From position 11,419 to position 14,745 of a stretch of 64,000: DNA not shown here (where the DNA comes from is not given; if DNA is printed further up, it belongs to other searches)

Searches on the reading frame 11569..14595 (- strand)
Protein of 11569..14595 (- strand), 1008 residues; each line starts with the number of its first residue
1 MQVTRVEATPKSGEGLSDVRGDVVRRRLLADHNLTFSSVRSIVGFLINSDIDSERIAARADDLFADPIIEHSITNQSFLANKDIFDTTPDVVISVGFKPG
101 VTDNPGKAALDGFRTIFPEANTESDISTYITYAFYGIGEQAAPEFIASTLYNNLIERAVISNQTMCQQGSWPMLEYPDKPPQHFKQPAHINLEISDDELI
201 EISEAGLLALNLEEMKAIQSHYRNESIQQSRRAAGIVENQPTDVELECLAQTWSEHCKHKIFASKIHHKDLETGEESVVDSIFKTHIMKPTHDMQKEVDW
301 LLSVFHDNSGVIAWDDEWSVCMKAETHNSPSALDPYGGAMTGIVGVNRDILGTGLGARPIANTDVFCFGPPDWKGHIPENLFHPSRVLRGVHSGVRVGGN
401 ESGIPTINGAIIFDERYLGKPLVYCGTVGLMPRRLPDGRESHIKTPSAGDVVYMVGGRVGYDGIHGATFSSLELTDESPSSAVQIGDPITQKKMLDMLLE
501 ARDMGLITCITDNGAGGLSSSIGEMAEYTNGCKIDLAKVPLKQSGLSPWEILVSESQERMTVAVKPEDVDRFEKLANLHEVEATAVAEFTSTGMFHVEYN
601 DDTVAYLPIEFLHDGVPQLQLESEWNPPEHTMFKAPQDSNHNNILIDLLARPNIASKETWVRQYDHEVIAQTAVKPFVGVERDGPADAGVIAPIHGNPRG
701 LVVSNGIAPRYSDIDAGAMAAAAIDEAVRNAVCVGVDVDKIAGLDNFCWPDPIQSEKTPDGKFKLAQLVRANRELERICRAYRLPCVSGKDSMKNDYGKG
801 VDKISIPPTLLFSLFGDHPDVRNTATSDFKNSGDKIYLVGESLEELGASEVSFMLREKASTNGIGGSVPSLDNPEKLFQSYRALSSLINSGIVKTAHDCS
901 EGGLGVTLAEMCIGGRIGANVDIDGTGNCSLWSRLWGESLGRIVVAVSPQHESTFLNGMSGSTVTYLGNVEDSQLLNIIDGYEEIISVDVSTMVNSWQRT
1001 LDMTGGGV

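Call 10: search_protein_families(library=pfam, proteins=[window:11569-14595:-])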
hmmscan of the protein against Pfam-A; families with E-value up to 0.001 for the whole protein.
window:11569-14595:- (1008 aa): 3 families
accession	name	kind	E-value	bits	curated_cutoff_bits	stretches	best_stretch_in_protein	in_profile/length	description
PF02769.27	AIRS_C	-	2.3e-49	168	23.1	2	448-597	2-153/156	AIR synthase related protein, C-terminal domain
PF00586.29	AIRS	-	4.1e-24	85.6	24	2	307-431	2-112/112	AIR synthase related protein, N-terminal domain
PF18072.6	FGAR-AT_linker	-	4.6e-15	56.3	26.6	1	201-260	3-50/50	Formylglycinamide ribonucleotide amidotransferase linker domain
